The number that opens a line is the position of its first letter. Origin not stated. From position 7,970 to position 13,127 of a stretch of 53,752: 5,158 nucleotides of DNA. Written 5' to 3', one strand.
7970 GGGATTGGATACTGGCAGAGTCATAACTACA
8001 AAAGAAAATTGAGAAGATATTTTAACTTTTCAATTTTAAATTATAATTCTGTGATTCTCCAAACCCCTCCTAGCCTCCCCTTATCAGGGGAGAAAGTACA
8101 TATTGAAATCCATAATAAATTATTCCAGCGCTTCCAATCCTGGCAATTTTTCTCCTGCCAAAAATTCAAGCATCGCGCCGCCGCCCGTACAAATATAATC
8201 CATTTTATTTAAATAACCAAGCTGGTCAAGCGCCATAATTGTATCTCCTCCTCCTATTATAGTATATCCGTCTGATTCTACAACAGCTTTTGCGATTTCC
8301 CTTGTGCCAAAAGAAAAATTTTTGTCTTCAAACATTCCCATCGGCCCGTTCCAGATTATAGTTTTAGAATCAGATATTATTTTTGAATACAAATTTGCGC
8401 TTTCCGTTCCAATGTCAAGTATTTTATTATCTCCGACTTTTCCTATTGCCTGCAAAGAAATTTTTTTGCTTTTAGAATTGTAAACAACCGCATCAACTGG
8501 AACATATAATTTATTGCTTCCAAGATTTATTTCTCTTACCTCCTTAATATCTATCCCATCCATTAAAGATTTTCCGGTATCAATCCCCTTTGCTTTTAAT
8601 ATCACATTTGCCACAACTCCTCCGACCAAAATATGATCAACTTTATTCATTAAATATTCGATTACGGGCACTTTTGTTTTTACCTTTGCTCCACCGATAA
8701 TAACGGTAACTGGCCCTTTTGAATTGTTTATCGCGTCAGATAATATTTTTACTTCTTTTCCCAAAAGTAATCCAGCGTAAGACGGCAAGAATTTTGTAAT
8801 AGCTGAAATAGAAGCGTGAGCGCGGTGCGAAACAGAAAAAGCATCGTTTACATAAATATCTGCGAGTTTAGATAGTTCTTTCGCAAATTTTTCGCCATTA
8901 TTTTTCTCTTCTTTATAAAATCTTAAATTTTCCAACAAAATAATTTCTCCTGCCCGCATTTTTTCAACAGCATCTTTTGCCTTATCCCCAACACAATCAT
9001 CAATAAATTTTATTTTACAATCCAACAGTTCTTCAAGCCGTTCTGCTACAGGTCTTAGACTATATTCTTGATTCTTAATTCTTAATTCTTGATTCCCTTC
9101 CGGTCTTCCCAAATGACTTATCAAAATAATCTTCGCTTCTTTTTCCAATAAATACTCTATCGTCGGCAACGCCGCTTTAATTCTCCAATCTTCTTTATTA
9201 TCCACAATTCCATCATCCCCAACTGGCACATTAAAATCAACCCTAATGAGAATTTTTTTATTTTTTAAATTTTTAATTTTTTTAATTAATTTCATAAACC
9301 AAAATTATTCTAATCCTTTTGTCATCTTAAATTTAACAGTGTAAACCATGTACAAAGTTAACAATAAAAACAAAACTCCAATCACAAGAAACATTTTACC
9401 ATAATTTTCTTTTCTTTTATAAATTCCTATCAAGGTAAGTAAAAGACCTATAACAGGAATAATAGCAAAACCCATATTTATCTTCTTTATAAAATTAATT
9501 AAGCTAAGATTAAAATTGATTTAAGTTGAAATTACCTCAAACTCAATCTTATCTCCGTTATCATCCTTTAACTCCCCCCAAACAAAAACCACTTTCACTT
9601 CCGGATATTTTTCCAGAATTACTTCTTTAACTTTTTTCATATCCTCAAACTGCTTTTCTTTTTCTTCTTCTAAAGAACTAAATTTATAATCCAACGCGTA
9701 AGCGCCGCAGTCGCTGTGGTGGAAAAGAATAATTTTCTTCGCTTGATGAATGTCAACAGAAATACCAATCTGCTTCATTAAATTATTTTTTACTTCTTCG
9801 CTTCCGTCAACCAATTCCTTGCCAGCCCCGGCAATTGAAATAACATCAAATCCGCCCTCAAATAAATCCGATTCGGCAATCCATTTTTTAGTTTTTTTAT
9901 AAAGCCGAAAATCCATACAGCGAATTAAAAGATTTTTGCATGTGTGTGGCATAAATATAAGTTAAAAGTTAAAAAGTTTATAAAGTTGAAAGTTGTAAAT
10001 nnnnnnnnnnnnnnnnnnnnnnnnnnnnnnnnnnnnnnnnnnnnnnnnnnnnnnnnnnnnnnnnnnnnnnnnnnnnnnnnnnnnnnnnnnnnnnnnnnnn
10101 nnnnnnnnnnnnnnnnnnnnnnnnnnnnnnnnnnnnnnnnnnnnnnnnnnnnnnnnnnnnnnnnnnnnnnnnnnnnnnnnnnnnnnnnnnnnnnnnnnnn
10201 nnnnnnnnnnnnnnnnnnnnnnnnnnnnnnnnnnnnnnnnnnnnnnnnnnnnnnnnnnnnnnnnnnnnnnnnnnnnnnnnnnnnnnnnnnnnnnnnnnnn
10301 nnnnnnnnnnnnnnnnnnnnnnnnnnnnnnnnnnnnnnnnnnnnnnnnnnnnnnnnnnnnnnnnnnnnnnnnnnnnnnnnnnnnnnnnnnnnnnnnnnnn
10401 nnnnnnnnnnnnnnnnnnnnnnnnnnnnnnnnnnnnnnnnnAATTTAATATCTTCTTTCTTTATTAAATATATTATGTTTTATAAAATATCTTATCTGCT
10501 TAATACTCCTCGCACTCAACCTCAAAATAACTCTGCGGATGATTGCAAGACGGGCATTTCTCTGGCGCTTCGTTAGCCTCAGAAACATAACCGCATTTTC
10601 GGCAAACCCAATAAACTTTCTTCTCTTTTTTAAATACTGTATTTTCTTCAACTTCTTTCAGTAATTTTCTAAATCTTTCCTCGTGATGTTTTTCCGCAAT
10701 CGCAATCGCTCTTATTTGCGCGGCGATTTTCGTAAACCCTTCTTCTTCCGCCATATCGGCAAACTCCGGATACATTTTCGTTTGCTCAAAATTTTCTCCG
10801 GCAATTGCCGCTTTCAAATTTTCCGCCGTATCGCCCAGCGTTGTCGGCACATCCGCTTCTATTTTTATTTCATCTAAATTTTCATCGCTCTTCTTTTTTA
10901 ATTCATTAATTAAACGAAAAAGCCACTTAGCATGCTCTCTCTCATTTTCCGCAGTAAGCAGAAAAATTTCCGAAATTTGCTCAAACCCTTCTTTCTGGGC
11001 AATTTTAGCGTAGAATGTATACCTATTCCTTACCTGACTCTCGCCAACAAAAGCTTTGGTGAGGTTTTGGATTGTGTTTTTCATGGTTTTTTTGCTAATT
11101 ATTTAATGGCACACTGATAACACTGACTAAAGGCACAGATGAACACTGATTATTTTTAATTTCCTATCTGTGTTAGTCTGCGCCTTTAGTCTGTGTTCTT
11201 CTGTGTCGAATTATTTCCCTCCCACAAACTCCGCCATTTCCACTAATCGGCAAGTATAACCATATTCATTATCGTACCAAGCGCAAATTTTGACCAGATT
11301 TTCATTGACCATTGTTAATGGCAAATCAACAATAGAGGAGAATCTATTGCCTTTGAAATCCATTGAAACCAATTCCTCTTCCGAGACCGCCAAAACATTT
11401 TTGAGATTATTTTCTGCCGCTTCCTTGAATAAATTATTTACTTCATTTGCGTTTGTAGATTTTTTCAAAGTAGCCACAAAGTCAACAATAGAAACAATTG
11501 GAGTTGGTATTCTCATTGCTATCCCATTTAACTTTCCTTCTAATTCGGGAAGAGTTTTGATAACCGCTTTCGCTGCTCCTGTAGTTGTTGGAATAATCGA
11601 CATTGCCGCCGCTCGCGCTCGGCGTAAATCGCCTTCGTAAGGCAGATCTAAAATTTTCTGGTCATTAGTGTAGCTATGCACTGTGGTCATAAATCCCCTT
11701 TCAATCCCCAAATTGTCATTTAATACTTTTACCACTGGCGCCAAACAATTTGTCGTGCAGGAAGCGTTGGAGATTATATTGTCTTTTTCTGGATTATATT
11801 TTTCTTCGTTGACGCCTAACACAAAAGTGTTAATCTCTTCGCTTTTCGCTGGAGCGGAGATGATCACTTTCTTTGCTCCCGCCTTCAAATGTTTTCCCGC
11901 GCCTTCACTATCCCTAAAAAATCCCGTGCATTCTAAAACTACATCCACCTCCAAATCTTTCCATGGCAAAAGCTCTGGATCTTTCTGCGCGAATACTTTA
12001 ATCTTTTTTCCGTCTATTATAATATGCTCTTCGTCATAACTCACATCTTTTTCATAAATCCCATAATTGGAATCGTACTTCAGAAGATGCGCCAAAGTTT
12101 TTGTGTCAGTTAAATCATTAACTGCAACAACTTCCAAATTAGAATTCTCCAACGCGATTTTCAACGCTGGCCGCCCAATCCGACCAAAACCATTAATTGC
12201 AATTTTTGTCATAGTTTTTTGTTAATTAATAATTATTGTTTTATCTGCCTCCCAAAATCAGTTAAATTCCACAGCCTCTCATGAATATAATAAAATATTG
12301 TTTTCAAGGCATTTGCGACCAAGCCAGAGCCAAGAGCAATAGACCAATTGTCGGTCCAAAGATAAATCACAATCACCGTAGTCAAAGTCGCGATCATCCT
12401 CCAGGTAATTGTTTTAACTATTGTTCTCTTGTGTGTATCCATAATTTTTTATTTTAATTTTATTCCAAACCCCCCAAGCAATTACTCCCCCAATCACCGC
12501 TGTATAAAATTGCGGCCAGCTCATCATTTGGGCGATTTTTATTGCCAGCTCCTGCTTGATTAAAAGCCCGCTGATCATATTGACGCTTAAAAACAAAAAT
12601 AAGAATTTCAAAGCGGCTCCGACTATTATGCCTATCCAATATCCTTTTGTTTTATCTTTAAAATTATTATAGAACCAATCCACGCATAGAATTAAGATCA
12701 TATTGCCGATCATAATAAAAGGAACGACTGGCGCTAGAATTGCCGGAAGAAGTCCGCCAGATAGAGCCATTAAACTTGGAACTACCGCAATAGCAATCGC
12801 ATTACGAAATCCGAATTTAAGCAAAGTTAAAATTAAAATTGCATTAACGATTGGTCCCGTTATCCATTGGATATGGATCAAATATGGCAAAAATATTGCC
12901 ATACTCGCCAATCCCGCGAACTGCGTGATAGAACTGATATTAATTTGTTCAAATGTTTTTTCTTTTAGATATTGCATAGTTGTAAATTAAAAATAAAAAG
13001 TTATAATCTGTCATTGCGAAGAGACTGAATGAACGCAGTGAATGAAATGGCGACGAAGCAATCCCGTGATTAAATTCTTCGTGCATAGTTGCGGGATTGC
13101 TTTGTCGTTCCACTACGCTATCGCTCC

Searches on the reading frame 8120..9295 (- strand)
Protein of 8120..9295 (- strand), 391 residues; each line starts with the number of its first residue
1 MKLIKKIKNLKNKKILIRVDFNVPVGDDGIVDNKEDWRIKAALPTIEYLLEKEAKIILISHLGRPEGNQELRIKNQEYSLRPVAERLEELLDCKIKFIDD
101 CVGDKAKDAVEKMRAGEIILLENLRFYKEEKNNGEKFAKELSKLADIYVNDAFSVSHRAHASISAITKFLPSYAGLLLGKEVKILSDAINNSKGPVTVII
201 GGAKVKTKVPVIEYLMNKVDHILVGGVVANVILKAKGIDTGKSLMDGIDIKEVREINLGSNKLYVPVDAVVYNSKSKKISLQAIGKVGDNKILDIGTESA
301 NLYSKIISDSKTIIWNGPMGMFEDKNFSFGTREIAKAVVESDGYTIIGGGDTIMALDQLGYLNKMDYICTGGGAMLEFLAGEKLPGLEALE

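Call 18: search_protein_families(library=pfam, proteins=[window:8120-9295:-], max_evalue=0.0001)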
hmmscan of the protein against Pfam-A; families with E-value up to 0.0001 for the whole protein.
window:8120-9295:- (391 aa): 1 family
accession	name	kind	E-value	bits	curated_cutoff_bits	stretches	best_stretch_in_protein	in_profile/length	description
PF00162.24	PGK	-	2.7e-137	458.2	27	1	9-382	5-379/379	Phosphoglycerate kinase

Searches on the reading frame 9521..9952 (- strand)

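Call 8: search_protein_families(library=pfam, proteins=[window:9521-9952:-], max_evalue=0.001)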
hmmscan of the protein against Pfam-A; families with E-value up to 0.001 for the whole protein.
window:9521-9952:- (143 aa): 1 family
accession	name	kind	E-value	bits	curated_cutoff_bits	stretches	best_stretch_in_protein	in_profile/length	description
PF20393.3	Pro_CA_2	-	2.5e-19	70.2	30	1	5-125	4-114/125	Putative carbonic anhydrase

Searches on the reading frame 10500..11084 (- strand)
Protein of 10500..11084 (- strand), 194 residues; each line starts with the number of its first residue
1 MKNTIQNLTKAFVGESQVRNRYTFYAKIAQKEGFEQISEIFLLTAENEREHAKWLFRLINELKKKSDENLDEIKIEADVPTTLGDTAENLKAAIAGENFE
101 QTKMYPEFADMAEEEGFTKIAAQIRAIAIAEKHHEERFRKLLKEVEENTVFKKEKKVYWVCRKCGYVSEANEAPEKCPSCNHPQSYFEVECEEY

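Call 8: search_protein_families(library=pfam, proteins=[window:10500-11084:-], max_evalue=0.001)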
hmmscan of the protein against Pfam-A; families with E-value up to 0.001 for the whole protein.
window:10500-11084:- (194 aa): 5 families
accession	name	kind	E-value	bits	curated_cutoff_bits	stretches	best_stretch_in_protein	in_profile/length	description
PF02915.23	Rubrerythrin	-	1e-35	123.6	22.8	1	7-142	2-137/137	Rubrerythrin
PF21349.2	RUBY_RBDX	-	1.4e-13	50.5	26.5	1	159-188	1-30/30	Rubrerythrin, rubredoxin-like domain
PF00210.30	Ferritin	-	1e-08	35.7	24.5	1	6-146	2-140/142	Ferritin-like domain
PF23458.2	DUF7130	-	2.5e-06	27.7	35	1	144-186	40-82/89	Domain of unknown function (DUF7130)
PF20543.3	CowN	-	0.00062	20.7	27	0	100-170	4-73/94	N2-fixation sustaining protein CowN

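Call 46: search_protein_families(library=ncbifam, proteins=[window:10500-11084:-], max_evalue=0.01)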
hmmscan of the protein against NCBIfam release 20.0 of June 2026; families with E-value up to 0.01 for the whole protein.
window:10500-11084:- (194 aa): 6 families
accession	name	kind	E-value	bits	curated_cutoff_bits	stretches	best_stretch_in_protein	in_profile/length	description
NF045767.1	RuberyRbr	equivalog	3.4e-77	258.9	200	1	3-194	8-194/194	rubrerythrin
NF045783.1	Nigrythrn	equivalog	6.2e-26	91.7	340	1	3-188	28-200/202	nigerythrin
NF045720.1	rubredox_RCKP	subfamily_domain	7.9e-07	28.6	45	1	159-185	4-30/34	RCKP-type rubredoxin-like domain-containing protein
NF033497.1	rubre_like_arch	subfamily_domain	7.4e-05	22.4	32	1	161-181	3-23/34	rubrerythrin-like domain-containing protein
NF058679.1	EncB_fam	subfamily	0.0017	18.3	90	0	3-76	20-90/117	encapsulin nanocompartment ferritin-likeEncB family encapsulin nanocompartment ferritin-like cargo protein cargo protein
NF008757.0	PRK11788.1-5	equivalog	0.002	17.3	363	1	24-182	219-375/388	lipopolysaccharide assembly protein LapB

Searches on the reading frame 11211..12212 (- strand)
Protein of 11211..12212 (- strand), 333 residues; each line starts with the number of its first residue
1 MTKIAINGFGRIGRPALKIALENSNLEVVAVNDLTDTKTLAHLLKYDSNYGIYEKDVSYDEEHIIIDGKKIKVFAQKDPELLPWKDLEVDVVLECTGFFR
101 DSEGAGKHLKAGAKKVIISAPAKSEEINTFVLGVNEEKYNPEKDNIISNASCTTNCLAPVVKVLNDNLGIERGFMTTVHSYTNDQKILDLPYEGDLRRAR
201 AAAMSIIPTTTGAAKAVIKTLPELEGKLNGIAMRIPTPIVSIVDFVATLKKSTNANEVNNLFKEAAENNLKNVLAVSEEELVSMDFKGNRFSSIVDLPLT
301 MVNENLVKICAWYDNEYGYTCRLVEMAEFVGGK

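Call 8: search_protein_families(library=pfam, proteins=[window:11211-12212:-], max_evalue=0.001)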
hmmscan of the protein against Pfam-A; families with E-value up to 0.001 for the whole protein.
window:11211-12212:- (333 aa): 2 families
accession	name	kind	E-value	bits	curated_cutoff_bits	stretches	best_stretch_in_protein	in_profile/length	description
PF02800.25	Gp_dh_C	-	2.3e-63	212.9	24.4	1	157-313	1-158/158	Glyceraldehyde 3-phosphate dehydrogenase, C-terminal domain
PF00044.30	Gp_dh_N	-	1.7e-39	134.6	31.7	1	3-101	2-100/101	Glyceraldehyde 3-phosphate dehydrogenase, NAD binding domain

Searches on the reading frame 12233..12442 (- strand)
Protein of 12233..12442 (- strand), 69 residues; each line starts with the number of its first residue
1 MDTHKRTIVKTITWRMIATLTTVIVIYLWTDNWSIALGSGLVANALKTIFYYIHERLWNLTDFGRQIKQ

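Call 8: search_protein_families(library=pfam, proteins=[window:12233-12442:-], max_evalue=0.001)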
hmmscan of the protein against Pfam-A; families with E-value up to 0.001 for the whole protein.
window:12233-12442:- (69 aa): 1 family
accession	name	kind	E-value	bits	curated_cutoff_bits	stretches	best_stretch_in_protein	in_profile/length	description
PF09834.14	DUF2061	-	4.3e-17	62.7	23.1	1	8-59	1-52/52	Predicted membrane protein (DUF2061)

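Call 46: search_protein_families(library=ncbifam, proteins=[window:12233-12442:-], max_evalue=0.01)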
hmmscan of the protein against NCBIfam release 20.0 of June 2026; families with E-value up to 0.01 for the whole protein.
window:12233-12442:- (69 aa): 0 families

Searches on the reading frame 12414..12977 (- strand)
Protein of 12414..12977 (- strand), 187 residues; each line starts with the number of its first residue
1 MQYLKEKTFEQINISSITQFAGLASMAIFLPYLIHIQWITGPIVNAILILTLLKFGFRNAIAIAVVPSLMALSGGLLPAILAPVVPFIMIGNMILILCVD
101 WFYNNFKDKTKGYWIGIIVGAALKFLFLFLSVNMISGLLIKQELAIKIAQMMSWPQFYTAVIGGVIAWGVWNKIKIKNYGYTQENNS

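Call 8: search_protein_families(library=pfam, proteins=[window:12414-12977:-], max_evalue=0.001)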
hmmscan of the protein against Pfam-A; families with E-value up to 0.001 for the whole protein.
window:12414-12977:- (187 aa): 1 family
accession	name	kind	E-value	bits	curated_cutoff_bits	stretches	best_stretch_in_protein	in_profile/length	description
PF12822.12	ECF_trnsprt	-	0.00026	21.5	30.7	1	23-172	9-157/169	ECF transporter, substrate-specific component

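Call 46: search_protein_families(library=ncbifam, proteins=[window:12414-12977:-], max_evalue=0.01)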
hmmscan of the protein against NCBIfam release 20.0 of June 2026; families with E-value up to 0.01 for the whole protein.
window:12414-12977:- (187 aa): 0 families

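Call 49: search_solved_structures(query=window:12414-12977:-, max_evalue=10)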
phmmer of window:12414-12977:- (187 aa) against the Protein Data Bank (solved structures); distinct sequences matched with E-value up to 10: 0.

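Call 54: find_homologous_proteins(query=window:12414-12977:-, max_evalue=0.00001)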
Query window:12414-12977:- (187 aa): 830 proteins with E <= 0.00001 among 1575 candidates; the best 120 are listed.
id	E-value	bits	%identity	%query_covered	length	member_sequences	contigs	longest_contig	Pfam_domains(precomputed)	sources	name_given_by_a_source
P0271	2.5e-97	342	89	95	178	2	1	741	-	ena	-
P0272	2.7e-97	342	88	95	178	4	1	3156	-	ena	-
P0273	2.8e-96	339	89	94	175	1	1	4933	-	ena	-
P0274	3.5e-95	335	88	94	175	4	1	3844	-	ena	-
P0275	5.9e-95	335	86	94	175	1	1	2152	-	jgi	-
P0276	1.2e-94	334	85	95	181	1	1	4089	-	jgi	jgi:hypothetical protein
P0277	2.1e-94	333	83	95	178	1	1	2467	-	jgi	jgi:hypothetical protein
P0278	2.5e-94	333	87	94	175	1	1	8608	PF12822.13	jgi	-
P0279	5.1e-94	332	86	94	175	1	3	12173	-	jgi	-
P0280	5.5e-94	332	87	94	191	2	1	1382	-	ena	-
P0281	2.7e-93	329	86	94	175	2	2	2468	-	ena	-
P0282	9.6e-93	327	86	94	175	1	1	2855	-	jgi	jgi:hypothetical protein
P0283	9.4e-92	324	82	94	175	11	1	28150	-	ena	-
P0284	1.3e-91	324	83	94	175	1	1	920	-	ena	-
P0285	2.1e-91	323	82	94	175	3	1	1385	-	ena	-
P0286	2.9e-91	323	83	94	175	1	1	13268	PF12822.13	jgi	-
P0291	7.6e-91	321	83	94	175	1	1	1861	PF12822.13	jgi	-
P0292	8.3e-91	321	82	94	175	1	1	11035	PF12822.13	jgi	-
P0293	9.0e-91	321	83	94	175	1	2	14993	PF12822.13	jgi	-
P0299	3.2e-90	319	80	94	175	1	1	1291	PF12822.13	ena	-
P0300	6.7e-90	318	81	94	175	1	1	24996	PF12822.13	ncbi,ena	-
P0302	1.1e-89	317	81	94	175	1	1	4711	PF12822.13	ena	-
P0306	1.9e-87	310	78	94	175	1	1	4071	PF12822.13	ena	-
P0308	4.2e-87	309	78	94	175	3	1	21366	PF12822.13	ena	-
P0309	8.6e-87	308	77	95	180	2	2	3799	PF12822.13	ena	-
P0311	2.7e-86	306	81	94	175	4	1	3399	PF12822.13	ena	-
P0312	8.4e-86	305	79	95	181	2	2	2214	PF12822.13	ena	-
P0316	4.3e-83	296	79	94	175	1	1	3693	PF12822.13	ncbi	-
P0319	2.5e-71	258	68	94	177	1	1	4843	PF12822.13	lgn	-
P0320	1.4e-70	255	70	90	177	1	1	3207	PF12822.13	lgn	-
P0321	2.2e-70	255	65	94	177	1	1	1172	PF12822.13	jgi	-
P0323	2.0e-69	251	66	94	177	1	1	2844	PF12822.13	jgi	-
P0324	5.1e-69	250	68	89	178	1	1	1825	PF12822.13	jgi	jgi:riboflavin transporter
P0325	1.2e-68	249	65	94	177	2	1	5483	PF12822.13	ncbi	ncbi:MAG: ECF transporter S component [Patescibacteria group bacterium]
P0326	1.7e-68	248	66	90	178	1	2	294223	PF12822.13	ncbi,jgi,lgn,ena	ncbi:MAG: hypothetical protein WCV70_00290 [Patescibacteria group bacterium]|jgi:hypothetical protei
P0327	2.7e-68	248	68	93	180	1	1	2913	PF12822.13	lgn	-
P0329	1.2e-67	246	67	90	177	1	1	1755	PF12822.13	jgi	-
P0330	1.2e-67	246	65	92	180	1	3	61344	PF12822.13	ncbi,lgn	-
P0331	1.3e-67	246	69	91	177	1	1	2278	PF12822.13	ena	-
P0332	1.4e-67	245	64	90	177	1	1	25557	PF12822.13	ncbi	-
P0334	1.7e-67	245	66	92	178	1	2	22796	PF12822.13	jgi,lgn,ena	-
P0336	2.2e-67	245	63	94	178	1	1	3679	PF12822.13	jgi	-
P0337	6.4e-67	243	65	91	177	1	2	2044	PF12822.13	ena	-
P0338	6.5e-67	243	63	94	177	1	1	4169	PF12822.13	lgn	-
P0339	1.1e-66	243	65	94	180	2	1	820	PF12822.13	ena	-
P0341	1.3e-66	242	65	92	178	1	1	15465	PF12822.13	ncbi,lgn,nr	ncbi:hypothetical protein HY797_03055 [Candidatus Falkowbacteria bacterium]|nr:hypothetical protein 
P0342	1.3e-66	242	65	90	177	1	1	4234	PF12822.13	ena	-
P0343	1.5e-66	242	65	94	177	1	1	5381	PF12822.13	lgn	-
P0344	2.1e-66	242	67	90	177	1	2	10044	PF12822.13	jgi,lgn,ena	-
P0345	2.6e-66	241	63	90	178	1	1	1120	PF12822.13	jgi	-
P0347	3.2e-66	241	65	90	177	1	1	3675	PF12822.13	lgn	-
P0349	3.5e-66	241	65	90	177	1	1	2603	PF12822.13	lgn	-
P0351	6.9e-66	240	62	94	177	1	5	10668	PF12822.13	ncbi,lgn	ncbi:MAG: ECF transporter S component [Patescibacteria group bacterium]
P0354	8.9e-66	240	64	91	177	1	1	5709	PF12822.13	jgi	-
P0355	1.2e-65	239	62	94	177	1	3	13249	PF12822.13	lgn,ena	-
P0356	1.5e-65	239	64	88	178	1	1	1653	PF12822.13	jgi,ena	-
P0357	1.5e-65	239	64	88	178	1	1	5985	PF12822.13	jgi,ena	-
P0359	1.5e-65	239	63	94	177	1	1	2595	PF12822.13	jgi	jgi:hypothetical protein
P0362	2.8e-65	238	63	94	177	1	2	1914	PF12822.13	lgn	-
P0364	4.0e-65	237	66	90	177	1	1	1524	PF12822.13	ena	-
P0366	5.2e-65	237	66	90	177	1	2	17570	PF12822.13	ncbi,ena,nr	ncbi:iron hydrogenase [Candidatus Parcubacteria bacterium]|nr:iron hydrogenase [Candidatus Parcubact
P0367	5.2e-65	237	63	94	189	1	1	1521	PF12822.13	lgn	-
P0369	5.8e-65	237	64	94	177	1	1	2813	PF12822.13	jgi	jgi:hypothetical protein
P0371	9.0e-65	236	62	94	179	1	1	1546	PF12822.13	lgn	-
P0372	9.6e-65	236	64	88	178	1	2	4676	PF12822.13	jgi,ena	jgi:hypothetical protein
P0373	9.9e-65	236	60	99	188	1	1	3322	PF12822.13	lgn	-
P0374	1.1e-64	236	65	89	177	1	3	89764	PF12822.13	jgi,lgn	-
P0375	1.2e-64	236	64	94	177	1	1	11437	PF12822.13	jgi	-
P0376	1.3e-64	236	64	90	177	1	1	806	PF12822.13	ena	-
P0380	1.6e-64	235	59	94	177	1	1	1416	PF12822.13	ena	-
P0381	2.2e-64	235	64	88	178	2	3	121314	PF12822.13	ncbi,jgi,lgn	jgi:riboflavin transporter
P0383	2.9e-64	235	64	90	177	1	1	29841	PF12822.13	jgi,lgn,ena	-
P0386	3.7e-64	234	65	89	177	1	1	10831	PF12822.13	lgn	-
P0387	3.7e-64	234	65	90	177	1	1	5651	PF12822.13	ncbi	-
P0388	3.8e-64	234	65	90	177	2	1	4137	PF12822.13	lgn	-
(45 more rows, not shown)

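Call 77: predict_structure(alignment_id=A2)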
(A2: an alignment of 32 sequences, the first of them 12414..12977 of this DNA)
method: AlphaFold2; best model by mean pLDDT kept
length: 187 residues; sequences in the alignment: 32
mean_pLDDT: 78.9   pTM: 0.73
mean pLDDT of the five models: 78.9, 76.8, 74.0, 73.4, 70.9
residues with pLDDT >= 90: 51; 70-90: 93; 50-70: 34; < 50: 9
segments of 3 or more residues with pLDDT < 50: 183-187
pLDDT, mean of each block of 10 residues (from residue 1): 50 70 81 77 90 88 84 68 80 93 91 93 90 74 69 82 92 72 47
secondary structure, 60 per line:
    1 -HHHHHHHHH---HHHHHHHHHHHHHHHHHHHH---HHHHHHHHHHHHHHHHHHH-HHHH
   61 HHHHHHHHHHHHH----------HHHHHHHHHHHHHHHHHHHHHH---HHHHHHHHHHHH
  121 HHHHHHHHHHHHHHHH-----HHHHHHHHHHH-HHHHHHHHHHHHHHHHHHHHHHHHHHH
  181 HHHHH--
elements in order: H2-10 H14-33 H37-55 H57-73 H84-105 H109-136 H142-152 H154-185

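Call 80: fold_search(model_id=the predicted structure, library=pdb)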
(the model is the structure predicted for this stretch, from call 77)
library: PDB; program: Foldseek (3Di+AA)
matches with E <= 10: 111; with E <= 0.001: 0
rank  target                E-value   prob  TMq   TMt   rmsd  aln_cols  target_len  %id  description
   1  5kc0                  1.2e-02  1.00  0.64  0.71   4.2       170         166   14  Crystal structure of TmRibU, hexagonal crystal form (released 2016-06-29)
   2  5kbw_B                1.8e-02  1.00  0.66  0.72   4.1       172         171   16  Crystal structure of TmRibU, the riboflavin-binding S subunit from the Thermotoga maritima ECF transporter (released 2016-06-29)
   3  5kbw_A                2.3e-02  1.00  0.66  0.72   4.1       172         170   16  Crystal structure of TmRibU, the riboflavin-binding S subunit from the Thermotoga maritima ECF transporter (released 2016-06-29)
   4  3p5n_A                6.0e-02  1.00  0.58  0.64   5.0       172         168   16  Structure and mechanism of the S component of a bacterial ECF transporter (released 2010-11-03)
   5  3rlb_A                4.3e-01  0.99  0.58  0.61   5.2       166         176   17  Crystal structure at 2.0 A of the S-component for thiamin from an ECF-type ABC transporter (released 2011-06-29)
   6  5x3x_m                6.3e-01  0.60  0.38  0.35  10.8       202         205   10  2.8A resolution structure of a cobalt energy-coupling factor transporter-CbiMQO (released 2017-04-05)
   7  5x3x_M                6.3e-01  0.60  0.38  0.35  11.2       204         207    9  2.8A resolution structure of a cobalt energy-coupling factor transporter-CbiMQO (released 2017-04-05)
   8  3rlb_B                6.6e-01  0.98  0.57  0.60   5.3       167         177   17  Crystal structure at 2.0 A of the S-component for thiamin from an ECF-type ABC transporter (released 2011-06-29)
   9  4hzu_S                6.6e-01  0.91  0.45  0.51   6.4       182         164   13  Structure of a bacterial energy-coupling factor transporter (released 2013-04-17)
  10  4muu_A                1.2e+00  0.91  0.56  0.58   5.3       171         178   15  Structure of ThiT with pyrithiamine bound (released 2014-09-17)
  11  4rfs_S                1.5e+00  0.89  0.60  0.60   5.0       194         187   12  Structure of a pantothenate energy coupling factor transporter (released 2014-12-24)
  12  8qt6                  2.2e+00  0.12  0.25  0.16  10.8       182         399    9  Cryo-EM structure of Streptococcus pneumoniae NADPH oxidase (released 2024-07-24)
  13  8x61_C                2.3e+00  0.14  0.27  0.30  16.6       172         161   12  Cryo-EM structure of ATP-bound FtsE(E163Q)X (released 2024-05-08)
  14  8k84_B                2.3e+00  0.14  0.26  0.27  16.3       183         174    8  De novo design protein -N3 (released 2024-07-31)
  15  7dkh_A                2.8e+00  0.16  0.30  0.08  13.2       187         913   12  Crystal structure of the Ctr9/Paf1/Cdc73/Rtf1 quaternary complex (released 2021-11-24)
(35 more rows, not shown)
